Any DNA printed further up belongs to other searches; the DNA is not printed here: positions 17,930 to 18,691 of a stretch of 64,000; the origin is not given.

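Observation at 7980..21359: LacI-controlled 12-kb operon fusing a Liv-type ABC importer with KDG-pathway and acyl-CoA enzymes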

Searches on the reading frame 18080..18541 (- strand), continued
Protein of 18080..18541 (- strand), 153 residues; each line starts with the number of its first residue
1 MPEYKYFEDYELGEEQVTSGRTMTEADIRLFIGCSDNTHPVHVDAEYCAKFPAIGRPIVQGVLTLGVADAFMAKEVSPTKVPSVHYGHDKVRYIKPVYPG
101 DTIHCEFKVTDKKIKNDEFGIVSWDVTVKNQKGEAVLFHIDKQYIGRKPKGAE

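Call 60: find_encoding_contigs(protein=P0324, flank=10000, max_places=1)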
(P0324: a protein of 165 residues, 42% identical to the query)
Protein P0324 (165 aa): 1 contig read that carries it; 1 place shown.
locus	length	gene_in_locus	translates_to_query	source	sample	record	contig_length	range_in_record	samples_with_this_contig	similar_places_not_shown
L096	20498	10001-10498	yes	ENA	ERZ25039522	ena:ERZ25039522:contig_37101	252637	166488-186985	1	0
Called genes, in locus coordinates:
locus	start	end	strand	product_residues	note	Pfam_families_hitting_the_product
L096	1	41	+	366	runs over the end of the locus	PF00294:PfkB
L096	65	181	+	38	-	-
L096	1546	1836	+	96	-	-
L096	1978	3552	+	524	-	PF00496:SBP_bac_5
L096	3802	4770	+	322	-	PF19300:BPD_transp_1_N, PF00528:BPD_transp_1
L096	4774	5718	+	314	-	PF00528:BPD_transp_1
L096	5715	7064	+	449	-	PF00005:ABC_tran, PF13304:AAA_21 (weak), PF08352:oligo_HPY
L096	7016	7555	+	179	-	PF00005:ABC_tran, PF13304:AAA_21, PF08352:oligo_HPY (faint)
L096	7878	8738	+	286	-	PF09339:HTH_IclR, PF01614:IclR_C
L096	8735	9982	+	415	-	PF02515:CoA_transf_3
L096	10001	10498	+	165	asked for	PF01575:MaoC_dehydratas, PF13452:FAS1_DH_region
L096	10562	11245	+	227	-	PF00732:GMC_oxred_N, PF05834:Lycopene_cycl (weak), PF13450:NAD_binding_8 (faint)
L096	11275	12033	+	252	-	PF00732:GMC_oxred_N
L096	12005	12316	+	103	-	PF05199:GMC_oxred_C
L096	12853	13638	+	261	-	-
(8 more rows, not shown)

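Call 61: find_encoding_contigs(protein=P0344, flank=10000, max_places=1)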
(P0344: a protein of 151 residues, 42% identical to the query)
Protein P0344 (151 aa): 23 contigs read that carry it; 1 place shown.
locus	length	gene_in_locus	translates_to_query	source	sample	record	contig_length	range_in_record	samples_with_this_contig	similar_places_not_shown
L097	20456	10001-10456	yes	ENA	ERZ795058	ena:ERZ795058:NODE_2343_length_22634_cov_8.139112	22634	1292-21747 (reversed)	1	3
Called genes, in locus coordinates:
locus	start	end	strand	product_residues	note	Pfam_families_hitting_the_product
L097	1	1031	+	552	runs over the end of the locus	PF00989:PAS, PF13188:PAS_8 (faint), PF08448:PAS_4, PF13426:PAS_9, PF08447:PAS_3, PF00989:PAS, PF08447:PAS_3, PF00196:GerE, +1 more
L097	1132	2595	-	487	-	PF11794:HpaB_N, PF03241:HpaB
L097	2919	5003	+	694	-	PF02629:CoA_binding, PF13380:CoA_binding_2, PF13607:Succ_CoA_lig, PF19045:Ligase_CoA_2 (faint), PF13549:ATP-grasp_5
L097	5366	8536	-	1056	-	PF13424:TPR_12 (faint), PF02954:HTH_8 (faint), PF13492:GAF_3, PF00158:Sigma54_activat, PF01078:Mg_chelatase (faint), PF14532:Sigma54_activ_2, PF07728:AAA_5 (weak), PF25601:AAA_lid_14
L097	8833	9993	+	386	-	PF02771:Acyl-CoA_dh_N, PF02770:Acyl-CoA_dh_M, PF00441:Acyl-CoA_dh_1, PF08028:Acyl-CoA_dh_2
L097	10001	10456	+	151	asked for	PF01575:MaoC_dehydratas, PF13452:FAS1_DH_region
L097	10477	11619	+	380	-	PF22691:Thiolase_C_1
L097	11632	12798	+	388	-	PF00108:Thiolase_N, PF22691:Thiolase_C_1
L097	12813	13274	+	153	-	PF12172:zf-ChsH2, PF01796:OB_ChsH2_C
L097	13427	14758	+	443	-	PF02550:AcetylCoA_hydro, PF13336:AcetylCoA_hyd_C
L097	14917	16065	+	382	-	PF02771:Acyl-CoA_dh_N, PF02770:Acyl-CoA_dh_M, PF00441:Acyl-CoA_dh_1, PF08028:Acyl-CoA_dh_2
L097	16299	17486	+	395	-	PF00266:Aminotran_5, PF01041:DegT_DnrJ_EryC1 (faint)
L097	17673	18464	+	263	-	PF00378:ECH_1, PF16113:ECH_2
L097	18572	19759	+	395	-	PF02515:CoA_transf_3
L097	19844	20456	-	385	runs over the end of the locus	PF02771:Acyl-CoA_dh_N, PF22924:ACOX_C_alpha1 (faint), PF02770:Acyl-CoA_dh_M, PF00441:Acyl-CoA_dh_1, PF08028:Acyl-CoA_dh_2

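Call 64: find_related_loci(query=A3, collection=metagenome_contigs, flank=10000)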
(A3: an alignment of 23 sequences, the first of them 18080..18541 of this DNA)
Query A3 (153 aa) in metagenome_contigs; peptide patterns used: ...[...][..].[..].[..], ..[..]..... (x = any residue, [..] = any of these).
373 stretches matched a pattern; 63 encode a relative of the query (tblastn E <= 1e-3); 63 distinct loci.
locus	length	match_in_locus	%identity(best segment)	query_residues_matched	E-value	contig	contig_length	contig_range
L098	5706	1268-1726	92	1-153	3e-96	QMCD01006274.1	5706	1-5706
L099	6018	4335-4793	92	1-153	3e-96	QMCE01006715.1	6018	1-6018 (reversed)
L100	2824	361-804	91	1-148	3e-95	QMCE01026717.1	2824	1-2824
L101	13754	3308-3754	87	1-149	1e-90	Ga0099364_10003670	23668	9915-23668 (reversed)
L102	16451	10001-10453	85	1-151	3e-90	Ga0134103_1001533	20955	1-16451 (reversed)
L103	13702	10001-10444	86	1-148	6e-88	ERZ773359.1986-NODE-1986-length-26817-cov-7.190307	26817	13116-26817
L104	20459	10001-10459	81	1-153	2e-87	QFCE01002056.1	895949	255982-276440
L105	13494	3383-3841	82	1-153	2e-87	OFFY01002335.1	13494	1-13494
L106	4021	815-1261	78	1-149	1e-85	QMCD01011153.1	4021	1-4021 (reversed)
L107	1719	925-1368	80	1-148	4e-88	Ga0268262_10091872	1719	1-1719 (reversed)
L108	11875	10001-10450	80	1-150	5e-84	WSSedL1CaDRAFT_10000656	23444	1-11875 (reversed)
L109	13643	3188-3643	79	1-152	1e-83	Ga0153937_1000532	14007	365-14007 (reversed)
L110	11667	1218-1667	76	1-150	3e-81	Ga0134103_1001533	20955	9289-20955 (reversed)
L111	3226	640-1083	75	1-148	2e-78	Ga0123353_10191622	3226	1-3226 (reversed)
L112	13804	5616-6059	71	1-149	1e-73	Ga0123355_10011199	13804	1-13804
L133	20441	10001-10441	55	5-152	1e-50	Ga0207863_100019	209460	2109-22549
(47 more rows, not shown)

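Call 67: search_protein_families(library=pfam, proteins=[L101:6706-8367:+, L101:8542-9585:+, L101:11551-12714:+, L105:5089-6117:+, L105:6146-7435:+, L105:7458-7910:+, L105:7934-9451:+, L104:14682-15740:+, L104:16439-17344:+, L104:11716-12684:+], max_evalue=0.00001)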
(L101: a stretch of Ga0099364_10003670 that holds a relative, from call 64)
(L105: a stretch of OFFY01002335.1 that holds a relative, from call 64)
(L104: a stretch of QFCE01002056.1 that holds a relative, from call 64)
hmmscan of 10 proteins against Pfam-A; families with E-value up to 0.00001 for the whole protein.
L101:6706-8367:+ (553 aa): 3 families
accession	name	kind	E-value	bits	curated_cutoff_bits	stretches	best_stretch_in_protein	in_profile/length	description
PF00205.28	TPP_enzyme_M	-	1.8e-37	128.5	30.4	1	197-331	2-137/137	Thiamine pyrophosphate enzyme, central domain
PF02775.26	TPP_enzyme_C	-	8.8e-35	120.2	21.9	1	391-541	1-151/151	Thiamine pyrophosphate enzyme, C-terminal TPP binding domain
PF02776.23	TPP_enzyme_N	-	4.4e-25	88.2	26.8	1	5-117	2-118/119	Thiamine pyrophosphate enzyme, N-terminal TPP binding domain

L101:8542-9585:+ (347 aa): 2 families
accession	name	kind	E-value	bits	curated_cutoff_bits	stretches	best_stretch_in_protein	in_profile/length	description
PF13407.12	Peripla_BP_4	-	2.9e-46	158.5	35.1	1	64-300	19-254/258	Periplasmic binding protein domain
PF00532.27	Peripla_BP_1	-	5.1e-07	29.9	22.2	1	66-256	24-210/281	Periplasmic binding proteins and sugar binding domain of LacI family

L101:11551-12714:+ (387 aa): 1 family
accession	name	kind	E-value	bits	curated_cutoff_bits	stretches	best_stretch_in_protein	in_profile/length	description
PF02653.21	BPD_transp_2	-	7.1e-33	114.3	26.8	1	41-372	2-268/269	Branched-chain amino acid transport system / permease component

L105:5089-6117:+ (342 aa): 1 family
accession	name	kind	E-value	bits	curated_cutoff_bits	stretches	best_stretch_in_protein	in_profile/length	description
PF03401.19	TctC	-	1.7e-29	103.7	27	1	86-330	17-259/274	Tripartite tricarboxylate transporter family receptor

L105:6146-7435:+ (429 aa): 1 family
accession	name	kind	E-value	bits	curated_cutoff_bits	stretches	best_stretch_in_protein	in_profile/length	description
PF07690.21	MFS_1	-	2.2e-25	89.8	33.4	1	49-360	2-323/347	Major Facilitator Superfamily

L105:7458-7910:+ (150 aa): 1 family
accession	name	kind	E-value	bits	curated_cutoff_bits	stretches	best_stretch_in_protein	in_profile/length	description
PF07331.16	TctB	-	8.5e-21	75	29.1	1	10-144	5-137/137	Tripartite tricarboxylate transporter TctB family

L105:7934-9451:+ (505 aa): 1 family
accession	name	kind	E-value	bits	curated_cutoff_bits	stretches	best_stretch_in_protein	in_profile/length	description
PF01970.21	TctA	-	1.9e-150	501.6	28.9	1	17-440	1-423/423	Tripartite tricarboxylate transporter TctA family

L104:14682-15740:+ (352 aa): 1 family
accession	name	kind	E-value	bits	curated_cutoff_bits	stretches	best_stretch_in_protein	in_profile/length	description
PF02733.22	Dak1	-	1.2e-110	369.7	31.4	1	38-347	1-312/313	Dak1 domain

L104:16439-17344:+ (301 aa): 1 family
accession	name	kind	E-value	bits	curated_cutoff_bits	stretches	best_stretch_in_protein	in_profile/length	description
PF00701.28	DHDPS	-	3.1e-57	194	22.1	1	5-291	3-286/289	Dihydrodipicolinate synthetase family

L104:11716-12684:+ (322 aa): 1 family
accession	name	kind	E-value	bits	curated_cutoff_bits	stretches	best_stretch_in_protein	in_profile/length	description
PF03401.19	TctC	-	3.9e-41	141.8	27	1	67-321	16-269/274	Tripartite tricarboxylate transporter family receptor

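Call 68: search_protein_families(library=pfam, proteins=[L109:9448-10377:+, L109:10384-11421:+, L109:11430-12059:+, L098:2922-3740:+, L098:3740-4744:+, L112:4828-5577:+, L133:14375-15451:+, L133:17341-18510:+, L133:18535-19410:+, L102:12569-13600:+], max_evalue=0.00001)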
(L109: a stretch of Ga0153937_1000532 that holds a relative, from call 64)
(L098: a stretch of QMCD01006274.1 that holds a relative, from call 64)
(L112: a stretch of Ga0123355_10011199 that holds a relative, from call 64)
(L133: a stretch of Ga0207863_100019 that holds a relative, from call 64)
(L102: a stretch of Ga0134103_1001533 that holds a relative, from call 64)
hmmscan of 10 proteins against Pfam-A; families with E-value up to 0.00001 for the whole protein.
L109:9448-10377:+ (309 aa): 1 family
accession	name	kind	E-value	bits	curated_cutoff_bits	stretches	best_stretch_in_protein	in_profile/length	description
PF00701.28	DHDPS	-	1.3e-62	211.6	22.1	1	10-295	2-286/289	Dihydrodipicolinate synthetase family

L109:10384-11421:+ (345 aa): 1 family
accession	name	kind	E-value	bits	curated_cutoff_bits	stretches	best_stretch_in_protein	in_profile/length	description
PF02733.22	Dak1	-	1.3e-119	399.2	31.4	1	26-340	1-312/313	Dak1 domain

L109:11430-12059:+ (209 aa): 1 family
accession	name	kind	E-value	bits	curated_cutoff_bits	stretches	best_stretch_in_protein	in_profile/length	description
PF02734.22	Dak2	-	9.9e-38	130.2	27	1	30-201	2-172/174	DAK2 domain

L098:2922-3740:+ (272 aa): 1 family
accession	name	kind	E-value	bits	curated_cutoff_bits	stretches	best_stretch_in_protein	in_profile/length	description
PF03328.21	HpcH_HpaI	-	8.5e-34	117.2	25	1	34-253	3-215/221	HpcH/HpaI aldolase/citrate lyase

L098:3740-4744:+ (334 aa): 1 family
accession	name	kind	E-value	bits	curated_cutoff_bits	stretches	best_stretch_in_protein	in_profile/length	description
PF02733.22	Dak1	-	5.7e-115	383.9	31.4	1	18-327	2-312/313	Dak1 domain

L112:4828-5577:+ (249 aa): 2 families
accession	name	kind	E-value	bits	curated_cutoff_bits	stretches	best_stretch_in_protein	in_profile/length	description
PF01614.24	IclR_C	-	2.3e-33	115.7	24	1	84-234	12-167/174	Bacterial transcriptional regulator IclR C-terminal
PF09339.16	HTH_IclR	-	1.7e-10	41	22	1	10-56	4-50/52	IclR helix-turn-helix domain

L133:14375-15451:+ (358 aa): 1 family
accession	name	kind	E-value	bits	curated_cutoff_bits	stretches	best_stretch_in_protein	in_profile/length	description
PF03480.18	DctP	-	2.7e-82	276.8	23.4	1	64-342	2-283/286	Bacterial extracellular solute-binding protein, family 7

L133:17341-18510:+ (389 aa): 2 families
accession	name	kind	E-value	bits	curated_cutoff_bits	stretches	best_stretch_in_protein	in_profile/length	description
PF13416.11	SBP_bac_8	-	1.1e-16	62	27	1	57-317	41-265/279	Bacterial extracellular solute-binding protein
PF01547.30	SBP_bac_1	-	9.4e-13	49.3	26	1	25-207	17-199/307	Bacterial extracellular solute-binding protein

L133:18535-19410:+ (291 aa): 0 families

L102:12569-13600:+ (343 aa): 3 families
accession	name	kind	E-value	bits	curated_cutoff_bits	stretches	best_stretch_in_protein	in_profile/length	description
PF00248.27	Aldo_ket_red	-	9.2e-35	120.6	24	1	28-206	8-200/291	Aldo/keto reductase family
PF13534.11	Fer4_17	-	2.5e-09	38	22.2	1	263-327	1-61/61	4Fe-4S dicluster domain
PF13187.11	Fer4_9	-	7.4e-06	26.3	27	0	264-325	2-50/52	4Fe-4S dicluster domain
